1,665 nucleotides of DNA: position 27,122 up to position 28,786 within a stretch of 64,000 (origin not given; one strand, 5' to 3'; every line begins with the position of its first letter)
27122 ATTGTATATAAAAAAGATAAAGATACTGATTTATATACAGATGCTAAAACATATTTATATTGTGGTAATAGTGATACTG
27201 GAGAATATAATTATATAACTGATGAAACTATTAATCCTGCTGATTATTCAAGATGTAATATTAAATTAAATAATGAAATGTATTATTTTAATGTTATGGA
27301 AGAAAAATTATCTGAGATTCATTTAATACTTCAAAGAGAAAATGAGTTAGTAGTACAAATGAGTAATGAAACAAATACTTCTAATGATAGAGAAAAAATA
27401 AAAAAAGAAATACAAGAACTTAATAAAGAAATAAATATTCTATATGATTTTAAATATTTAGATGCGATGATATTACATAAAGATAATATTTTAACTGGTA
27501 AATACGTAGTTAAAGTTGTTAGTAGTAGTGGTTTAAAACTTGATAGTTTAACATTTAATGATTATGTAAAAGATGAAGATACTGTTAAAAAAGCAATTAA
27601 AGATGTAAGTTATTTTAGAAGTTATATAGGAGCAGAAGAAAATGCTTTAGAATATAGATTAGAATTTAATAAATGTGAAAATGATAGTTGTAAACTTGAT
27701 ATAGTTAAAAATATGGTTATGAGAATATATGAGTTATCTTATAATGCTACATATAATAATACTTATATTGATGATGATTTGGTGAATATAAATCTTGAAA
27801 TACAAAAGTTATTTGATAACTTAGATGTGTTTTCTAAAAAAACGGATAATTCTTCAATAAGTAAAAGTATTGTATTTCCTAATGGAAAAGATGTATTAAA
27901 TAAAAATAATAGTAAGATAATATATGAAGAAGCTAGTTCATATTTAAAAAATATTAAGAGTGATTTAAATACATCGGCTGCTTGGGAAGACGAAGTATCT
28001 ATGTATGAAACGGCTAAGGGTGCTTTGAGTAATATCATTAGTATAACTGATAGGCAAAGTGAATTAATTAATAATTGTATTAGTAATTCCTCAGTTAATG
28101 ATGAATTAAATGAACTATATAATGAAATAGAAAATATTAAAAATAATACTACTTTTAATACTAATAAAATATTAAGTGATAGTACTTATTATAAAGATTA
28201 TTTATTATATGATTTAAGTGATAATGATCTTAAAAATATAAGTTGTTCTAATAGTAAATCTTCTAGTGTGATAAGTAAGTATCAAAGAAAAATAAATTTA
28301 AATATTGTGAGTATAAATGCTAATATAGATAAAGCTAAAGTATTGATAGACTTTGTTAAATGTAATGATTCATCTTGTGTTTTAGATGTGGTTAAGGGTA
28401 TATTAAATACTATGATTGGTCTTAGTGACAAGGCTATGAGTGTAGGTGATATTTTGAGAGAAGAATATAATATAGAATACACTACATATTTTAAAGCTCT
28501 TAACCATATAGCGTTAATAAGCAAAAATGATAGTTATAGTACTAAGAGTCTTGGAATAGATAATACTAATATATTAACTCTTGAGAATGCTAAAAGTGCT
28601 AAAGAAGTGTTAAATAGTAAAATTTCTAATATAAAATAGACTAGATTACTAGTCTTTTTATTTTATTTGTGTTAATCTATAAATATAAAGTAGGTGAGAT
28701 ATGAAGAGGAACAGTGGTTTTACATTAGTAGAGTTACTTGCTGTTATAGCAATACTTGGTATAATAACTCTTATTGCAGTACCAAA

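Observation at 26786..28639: Type IV prepilin fused to two tandem flagellin D1-like modules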

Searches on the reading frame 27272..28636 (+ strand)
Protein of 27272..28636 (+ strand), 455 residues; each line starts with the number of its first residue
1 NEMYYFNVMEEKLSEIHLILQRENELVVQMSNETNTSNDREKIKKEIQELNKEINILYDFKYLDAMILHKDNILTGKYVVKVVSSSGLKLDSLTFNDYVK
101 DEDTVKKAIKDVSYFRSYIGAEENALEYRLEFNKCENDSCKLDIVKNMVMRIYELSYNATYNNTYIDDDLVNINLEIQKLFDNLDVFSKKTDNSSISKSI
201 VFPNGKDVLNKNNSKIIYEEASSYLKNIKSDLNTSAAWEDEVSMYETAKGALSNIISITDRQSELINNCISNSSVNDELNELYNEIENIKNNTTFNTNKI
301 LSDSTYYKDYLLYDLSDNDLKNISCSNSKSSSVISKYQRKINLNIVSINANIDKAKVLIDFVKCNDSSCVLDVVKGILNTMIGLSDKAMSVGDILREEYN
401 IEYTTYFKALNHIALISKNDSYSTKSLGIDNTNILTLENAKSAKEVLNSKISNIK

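Call 46: search_protein_representatives(protein=window:27272-28636:+)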
Query: 455 residues. Proteins with E-value up to 0.001 (for the whole library): 442; up to 1e-10: 11; up to 1e-30: 5. The best 150 are listed.
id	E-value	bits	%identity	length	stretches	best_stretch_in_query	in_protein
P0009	7.6e-146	502.8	53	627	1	2-455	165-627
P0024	2.5e-94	333.1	44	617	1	2-455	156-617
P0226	3.6e-75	270.0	53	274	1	193-455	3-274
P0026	1.1e-69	252.0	59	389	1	1-228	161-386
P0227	2.3e-46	175.2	41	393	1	5-226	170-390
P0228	2.3e-18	83.0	32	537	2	8-215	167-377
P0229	2.5e-18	82.9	60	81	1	376-455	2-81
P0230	8.6e-14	67.9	37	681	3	5-122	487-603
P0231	1.9e-12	63.5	35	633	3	9-133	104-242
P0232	9.0e-12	61.3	36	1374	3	9-132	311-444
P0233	3.0e-11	59.5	36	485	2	5-128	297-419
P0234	2.2e-08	50.1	44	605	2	9-81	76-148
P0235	5.8e-08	48.7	43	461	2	9-97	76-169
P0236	7.7e-08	48.3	47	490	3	9-63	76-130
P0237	8.6e-08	48.2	34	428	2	8-169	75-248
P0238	2.2e-07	46.8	39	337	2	224-309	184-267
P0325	3.0e-05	39.8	36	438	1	9-139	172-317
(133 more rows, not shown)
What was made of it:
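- Checked: Beyond the protein's own family these are almost all flagellins matched at their canonical position, around residue 76 (call 46).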

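Call 47: search_protein_families(library=pfam, proteins=[P0227, P0228, P0230, P0231, P0232, P0233, P0238, P0325, P0237], max_evalue=0.001)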
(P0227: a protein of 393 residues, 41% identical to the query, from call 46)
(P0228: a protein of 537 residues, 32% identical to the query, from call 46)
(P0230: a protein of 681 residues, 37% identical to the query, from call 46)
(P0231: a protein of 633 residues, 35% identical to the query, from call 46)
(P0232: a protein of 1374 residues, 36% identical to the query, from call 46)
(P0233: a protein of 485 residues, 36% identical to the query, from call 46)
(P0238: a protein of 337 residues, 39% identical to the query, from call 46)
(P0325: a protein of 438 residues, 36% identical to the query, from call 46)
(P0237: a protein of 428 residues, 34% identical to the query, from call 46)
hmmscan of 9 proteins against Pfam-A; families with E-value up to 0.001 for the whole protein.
P0227 (393 aa): 2 families
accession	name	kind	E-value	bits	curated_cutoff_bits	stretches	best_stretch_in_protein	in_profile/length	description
PF07963.17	N_methyl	-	6.9e-08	32.2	21.2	1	5-30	2-27/27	Prokaryotic N-terminal methylation motif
PF00669.25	Flagellin_N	-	0.00019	21.9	26.6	0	306-356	77-127/139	Bacterial flagellin N-terminal helical region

P0228 (537 aa): 4 families
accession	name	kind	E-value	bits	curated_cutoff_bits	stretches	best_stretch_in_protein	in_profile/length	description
PF00669.25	Flagellin_N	-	3.9e-26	92.2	26.6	2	165-231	71-137/139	Bacterial flagellin N-terminal helical region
PF07963.17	N_methyl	-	1.2e-08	34.6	21.2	1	9-33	2-26/27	Prokaryotic N-terminal methylation motif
PF05966.18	Chordopox_A33R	-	5.9e-06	26.1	22.5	1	3-107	28-130/186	Chordopoxvirus A33R protein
PF00700.27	Flagellin_C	-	4.8e-05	24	23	0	264-290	1-27/86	Bacterial flagellin C-terminal helical region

P0230 (681 aa): 2 families
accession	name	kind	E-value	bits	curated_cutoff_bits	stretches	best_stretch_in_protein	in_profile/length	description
PF00669.25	Flagellin_N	-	1.6e-46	158.2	26.6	3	79-165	49-137/139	Bacterial flagellin N-terminal helical region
PF00700.27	Flagellin_C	-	1e-10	42.3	23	2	210-254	2-46/86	Bacterial flagellin C-terminal helical region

P0231 (633 aa): 4 families
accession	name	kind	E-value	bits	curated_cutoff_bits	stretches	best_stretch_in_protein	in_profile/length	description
PF00669.25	Flagellin_N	-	1e-46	158.9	26.6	3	78-168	48-138/139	Bacterial flagellin N-terminal helical region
PF00700.27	Flagellin_C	-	2.8e-09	37.6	23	1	211-249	1-39/86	Bacterial flagellin C-terminal helical region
PF04325.18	DUF465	-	7.6e-06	26.3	25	0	128-152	22-47/48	Protein of unknown function (DUF465)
PF05635.17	23S_rRNA_IVP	-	0.00047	20.8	33.8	0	93-146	54-101/106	23S rRNA-intervening sequence protein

P0232 (1374 aa): 4 families
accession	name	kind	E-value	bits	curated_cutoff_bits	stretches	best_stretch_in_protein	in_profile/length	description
PF00669.25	Flagellin_N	-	4.3e-29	101.8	26.6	2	101-177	61-137/139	Bacterial flagellin N-terminal helical region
PF00700.27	Flagellin_C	-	2.7e-09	37.7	23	0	1205-1225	63-83/86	Bacterial flagellin C-terminal helical region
PF17802.7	SpaA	-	2.1e-06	28.2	23.1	1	1083-1194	3-75/91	Prealbumin-like fold domain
PF00746.26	Gram_pos_anchor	-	3.2e-06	27.4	20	1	1334-1372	2-40/43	LPXTG cell wall anchor motif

P0233 (485 aa): 2 families
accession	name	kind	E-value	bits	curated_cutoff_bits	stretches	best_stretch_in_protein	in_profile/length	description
PF00669.25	Flagellin_N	-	2e-34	119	26.6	2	74-167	44-137/139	Bacterial flagellin N-terminal helical region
PF00700.27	Flagellin_C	-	5.6e-10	39.8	23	1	206-268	1-63/86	Bacterial flagellin C-terminal helical region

P0238 (337 aa): 1 family
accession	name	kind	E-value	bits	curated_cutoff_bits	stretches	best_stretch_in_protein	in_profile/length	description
PF00669.25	Flagellin_N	-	1.5e-21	77.4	26.6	2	117-189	67-137/139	Bacterial flagellin N-terminal helical region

P0325 (438 aa): 2 families
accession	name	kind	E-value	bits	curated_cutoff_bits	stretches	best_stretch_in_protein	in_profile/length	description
PF00669.25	Flagellin_N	-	2.3e-18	67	26.6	1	153-235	55-137/139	Bacterial flagellin N-terminal helical region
PF00700.27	Flagellin_C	-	0.00029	21.5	23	1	280-324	1-45/86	Bacterial flagellin C-terminal helical region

P0237 (428 aa): 2 families
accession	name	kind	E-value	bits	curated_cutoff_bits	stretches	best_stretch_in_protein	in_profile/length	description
PF00669.25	Flagellin_N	-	4.8e-42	143.8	26.6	1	3-132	1-130/139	Bacterial flagellin N-terminal helical region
PF00700.27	Flagellin_C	-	2.6e-25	89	23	1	342-427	1-86/86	Bacterial flagellin C-terminal helical region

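Call 50: find_encoding_contigs(protein=P0228, flank=10000, max_places=3)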
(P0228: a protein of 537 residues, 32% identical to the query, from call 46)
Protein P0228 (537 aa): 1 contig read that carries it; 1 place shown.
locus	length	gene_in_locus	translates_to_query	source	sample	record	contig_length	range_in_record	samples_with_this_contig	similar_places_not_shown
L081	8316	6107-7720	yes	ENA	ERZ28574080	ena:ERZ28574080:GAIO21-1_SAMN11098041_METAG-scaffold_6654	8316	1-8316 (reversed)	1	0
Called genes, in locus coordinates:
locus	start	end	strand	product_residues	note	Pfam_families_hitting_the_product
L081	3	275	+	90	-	?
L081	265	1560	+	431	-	PF01522:Polysacc_deac_1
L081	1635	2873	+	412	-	-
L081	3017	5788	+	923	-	-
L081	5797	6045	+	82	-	-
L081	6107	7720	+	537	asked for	PF05966:Chordopox_A33R (weak), PF07963:N_methyl, PF00669:Flagellin_N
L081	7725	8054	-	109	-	-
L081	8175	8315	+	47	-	?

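Call 51: find_encoding_contigs(protein=P0231, flank=10000, max_places=3)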
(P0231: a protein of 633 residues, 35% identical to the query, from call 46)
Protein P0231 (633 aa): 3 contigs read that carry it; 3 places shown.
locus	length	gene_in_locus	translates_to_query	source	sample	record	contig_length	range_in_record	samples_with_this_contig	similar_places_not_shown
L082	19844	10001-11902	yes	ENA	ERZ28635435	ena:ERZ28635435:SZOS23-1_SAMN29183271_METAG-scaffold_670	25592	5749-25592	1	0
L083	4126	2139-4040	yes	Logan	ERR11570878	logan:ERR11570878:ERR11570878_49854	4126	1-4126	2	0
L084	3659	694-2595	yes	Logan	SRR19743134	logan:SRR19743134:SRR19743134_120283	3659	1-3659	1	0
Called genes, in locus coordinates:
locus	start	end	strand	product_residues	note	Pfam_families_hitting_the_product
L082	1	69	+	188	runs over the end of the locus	PF08207:EFP_N, PF01132:EFP, PF09285:Elong-fact-P_C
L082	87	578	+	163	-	-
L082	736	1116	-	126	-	PF01551:Peptidase_M23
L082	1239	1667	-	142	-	PF04138:GtrA_DPMS_TM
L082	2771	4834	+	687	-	PF17191:RecG_wedge, PF00176:SNF2-rel_dom (weak), PF04851:ResIII, PF00270:DEAD, PF00271:Helicase_C, PF19833:RecG_dom3_C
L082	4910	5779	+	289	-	PF01263:Aldose_epim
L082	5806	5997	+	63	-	-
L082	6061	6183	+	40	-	-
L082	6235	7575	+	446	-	PF00860:Xan_ur_permease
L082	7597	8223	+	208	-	PF14681:UPRTase, PF24390:PRTase-CE (weak), PF00156:Pribosyltran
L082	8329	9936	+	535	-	PF00669:Flagellin_N, PF00700:Flagellin_C (weak), PF00669:Flagellin_N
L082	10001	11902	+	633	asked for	PF00669:Flagellin_N, PF04325:DUF465 (faint), PF00700:Flagellin_C (weak), PF00669:Flagellin_N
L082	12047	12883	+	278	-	PF00456:Transketolase_N, PF13292:DXP_synthase_N, PF00676:E1_dh (weak), PF09364:XFP_N (faint)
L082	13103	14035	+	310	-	PF02779:Transket_pyr, PF02780:Transketolase_C, PF22613:Transketolase_C_1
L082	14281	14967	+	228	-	PF02463:SMC_N (faint), PF00005:ABC_tran, PF13304:AAA_21 (faint)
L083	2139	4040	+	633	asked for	PF00669:Flagellin_N, PF04325:DUF465 (faint), PF00700:Flagellin_C (weak), PF00669:Flagellin_N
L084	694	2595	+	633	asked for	PF00669:Flagellin_N, PF04325:DUF465 (faint), PF00700:Flagellin_C (weak), PF00669:Flagellin_N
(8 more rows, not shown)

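Call 74: find_homologous_proteins(query=P0228, max_evalue=1e-10)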
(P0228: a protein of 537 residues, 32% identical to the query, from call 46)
Query P0228 (537 aa): 479 proteins with E <= 1e-10 among 8000 candidates; the best 120 are listed.
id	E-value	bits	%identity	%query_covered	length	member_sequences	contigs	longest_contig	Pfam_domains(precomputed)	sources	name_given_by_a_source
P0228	0.0e+0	1122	100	100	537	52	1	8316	PF07963.18,PF05966.18,PF00669.26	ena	-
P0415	1.8e-293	992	89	100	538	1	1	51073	PF07963.18,PF00669.26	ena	-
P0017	2.2e-40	157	29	86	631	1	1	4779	PF07963.18,PF00669.26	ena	-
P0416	2.2e-20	92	40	23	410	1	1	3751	PF00700.28,PF00669.26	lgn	-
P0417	8.9e-19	86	34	24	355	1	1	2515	PF00700.28,PF00669.26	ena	-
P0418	1.4e-16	79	47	20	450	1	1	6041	PF00700.28,PF00669.26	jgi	jgi:flagellin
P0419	1.4e-16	79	41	27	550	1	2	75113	PF00700.28,PF00669.26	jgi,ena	-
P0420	2.2e-16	78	31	42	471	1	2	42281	PF00700.28,PF00669.26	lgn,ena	-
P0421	9.6e-16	76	44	24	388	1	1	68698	PF00700.28,PF00669.26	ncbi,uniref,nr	ncbi:flagellin [Petrotoga sp. SL27]|uniref:flagellin N-terminal helical domain-containing protein n=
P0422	1.3e-15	76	47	17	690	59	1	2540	PF00700.28,PF00669.26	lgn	-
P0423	1.4e-15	76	46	23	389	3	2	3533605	PF00700.28,PF00669.26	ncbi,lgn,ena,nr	nr:flagellin [uncultured Anaeromusa sp.]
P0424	2.7e-15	75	42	16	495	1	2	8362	PF07196.19,PF00700.28,PF00669.26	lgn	-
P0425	5.3e-15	74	44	24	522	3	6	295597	PF00700.28,PF00669.26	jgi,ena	jgi:flagellin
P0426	6.2e-15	74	42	16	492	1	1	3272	PF00700.28,PF00669.26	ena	-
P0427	6.5e-15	73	47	19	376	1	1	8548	PF00700.28,PF00669.26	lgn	-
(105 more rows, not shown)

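Call 75: find_encoding_contigs(protein=P0415, flank=10000, max_places=2)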
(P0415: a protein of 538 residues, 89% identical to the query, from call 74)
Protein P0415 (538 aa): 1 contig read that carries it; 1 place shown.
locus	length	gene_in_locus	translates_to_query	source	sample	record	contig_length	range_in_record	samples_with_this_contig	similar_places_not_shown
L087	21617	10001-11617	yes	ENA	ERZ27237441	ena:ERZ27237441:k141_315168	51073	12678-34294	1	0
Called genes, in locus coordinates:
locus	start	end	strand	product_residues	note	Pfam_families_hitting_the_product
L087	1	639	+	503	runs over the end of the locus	PF07556:DUF1538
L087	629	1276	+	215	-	PF00543:P-II (weak)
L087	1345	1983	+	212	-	PF01520:Amidase_3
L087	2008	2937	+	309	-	PF07751:Abi_2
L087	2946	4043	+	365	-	PF00089:Trypsin, PF13365:Trypsin_2, PF13180:PDZ_2, PF00595:PDZ, PF17820:PDZ_6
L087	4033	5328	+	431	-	PF01522:Polysacc_deac_1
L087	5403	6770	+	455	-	-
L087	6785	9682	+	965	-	-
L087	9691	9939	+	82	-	-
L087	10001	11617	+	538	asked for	PF07963:N_methyl (weak), PF00669:Flagellin_N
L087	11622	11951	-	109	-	-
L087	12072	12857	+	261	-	PF00142:Fer4_NifH, PF01656:CbiA, PF02374:ArsA_ATPase (weak), PF06564:CBP_BcsQ (weak), PF09140:MipZ, PF10609:ParA, PF13614:AAA_31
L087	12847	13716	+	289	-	PF02195:ParB_N, PF17762:HTH_ParB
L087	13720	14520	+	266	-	PF21088:MS_channel_1st, PF00924:MS_channel_2nd, PF21082:MS_channel_3rd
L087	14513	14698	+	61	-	PF06107:DUF951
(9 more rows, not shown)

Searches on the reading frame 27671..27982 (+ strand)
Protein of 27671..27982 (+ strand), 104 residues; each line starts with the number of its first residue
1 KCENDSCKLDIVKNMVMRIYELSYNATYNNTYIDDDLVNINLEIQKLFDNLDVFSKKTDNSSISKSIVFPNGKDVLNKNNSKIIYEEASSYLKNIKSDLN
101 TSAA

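Call 65: search_solved_structures(query=A3, max_evalue=10, show_alignments=3)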
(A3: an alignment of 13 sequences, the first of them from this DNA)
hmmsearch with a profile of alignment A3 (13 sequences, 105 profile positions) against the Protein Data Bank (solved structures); distinct sequences matched with E-value up to 10: 63 (the best 60 are shown).
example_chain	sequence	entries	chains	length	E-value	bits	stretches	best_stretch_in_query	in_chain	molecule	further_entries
3v47_C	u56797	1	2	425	1.9e-05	27.9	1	8-63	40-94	Flagellin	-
9ofn_1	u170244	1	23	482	0.00014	25.1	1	8-63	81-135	FliC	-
9n59_A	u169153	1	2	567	0.00035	23.8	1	7-63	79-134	Flagellin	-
10ll_A4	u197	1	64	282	0.0012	22.1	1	9-58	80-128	Flagellin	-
9atl_A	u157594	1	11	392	0.0012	22.1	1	9-58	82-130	Flagellin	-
9pim_CJ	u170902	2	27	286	0.0016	21.7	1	9-59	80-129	Flagellin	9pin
7sn4_A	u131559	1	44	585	0.0019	21.4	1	8-63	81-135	Flagellin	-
5z7q_A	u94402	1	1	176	0.0022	21.2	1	8-75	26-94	Flagellin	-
6pwb_AG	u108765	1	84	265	0.0027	20.9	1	9-59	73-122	Flagellin B1 (FlaB1)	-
9atb_A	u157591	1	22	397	0.0027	20.9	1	8-63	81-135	Flagellin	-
10pl_Ba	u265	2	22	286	0.0028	20.8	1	9-59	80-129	Flagellin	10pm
1ucu_A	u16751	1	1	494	0.003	20.8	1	8-62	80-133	phase 1 Flagellin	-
3a5x_A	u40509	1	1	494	0.0031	20.7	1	8-62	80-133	Flagellin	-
9au6_A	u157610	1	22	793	0.0032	20.7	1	9-59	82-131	Flagellin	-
9gnz_A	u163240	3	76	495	0.0032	20.7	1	8-62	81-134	Flagellin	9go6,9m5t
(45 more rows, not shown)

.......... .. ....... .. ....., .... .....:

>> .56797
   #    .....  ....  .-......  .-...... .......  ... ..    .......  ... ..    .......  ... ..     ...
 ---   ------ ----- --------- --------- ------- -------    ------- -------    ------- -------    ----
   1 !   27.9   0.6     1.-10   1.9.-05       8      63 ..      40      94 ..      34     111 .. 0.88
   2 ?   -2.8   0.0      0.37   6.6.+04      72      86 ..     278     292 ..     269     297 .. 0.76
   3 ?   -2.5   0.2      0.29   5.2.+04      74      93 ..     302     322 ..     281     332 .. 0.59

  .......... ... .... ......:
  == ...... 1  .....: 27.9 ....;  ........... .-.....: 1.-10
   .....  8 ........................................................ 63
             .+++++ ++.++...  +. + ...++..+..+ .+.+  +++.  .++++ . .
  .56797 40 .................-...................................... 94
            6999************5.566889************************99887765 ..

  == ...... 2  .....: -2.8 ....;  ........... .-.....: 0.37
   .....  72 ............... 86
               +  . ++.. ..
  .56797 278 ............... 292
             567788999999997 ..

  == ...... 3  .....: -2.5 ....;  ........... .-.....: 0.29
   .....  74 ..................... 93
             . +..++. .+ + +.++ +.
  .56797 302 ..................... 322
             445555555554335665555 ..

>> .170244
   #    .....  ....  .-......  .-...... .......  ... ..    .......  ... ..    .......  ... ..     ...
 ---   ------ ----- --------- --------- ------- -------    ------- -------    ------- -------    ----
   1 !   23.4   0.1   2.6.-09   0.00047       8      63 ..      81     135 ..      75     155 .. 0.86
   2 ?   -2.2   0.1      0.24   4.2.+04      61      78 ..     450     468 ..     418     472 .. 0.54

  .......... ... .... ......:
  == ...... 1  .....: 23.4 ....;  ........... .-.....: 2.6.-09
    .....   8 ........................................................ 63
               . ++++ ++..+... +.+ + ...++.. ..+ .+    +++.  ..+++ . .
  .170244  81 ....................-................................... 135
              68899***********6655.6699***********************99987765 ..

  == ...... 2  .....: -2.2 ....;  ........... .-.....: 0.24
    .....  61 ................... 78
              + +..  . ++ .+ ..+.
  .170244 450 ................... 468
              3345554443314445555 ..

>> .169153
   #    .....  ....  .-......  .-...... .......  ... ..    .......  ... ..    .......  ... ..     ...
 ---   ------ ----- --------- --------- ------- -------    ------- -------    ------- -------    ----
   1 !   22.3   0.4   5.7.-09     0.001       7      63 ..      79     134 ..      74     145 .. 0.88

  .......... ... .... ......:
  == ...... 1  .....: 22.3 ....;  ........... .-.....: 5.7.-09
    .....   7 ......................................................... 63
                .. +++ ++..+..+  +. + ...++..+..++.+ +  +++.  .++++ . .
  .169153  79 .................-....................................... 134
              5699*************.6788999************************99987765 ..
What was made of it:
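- Checked: A profile of U2 on its own hits PDB flagellins almost exclusively (3v47_C, E 1.9e-5; U2 positions 8-63 = FliC 80-135; call 65).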
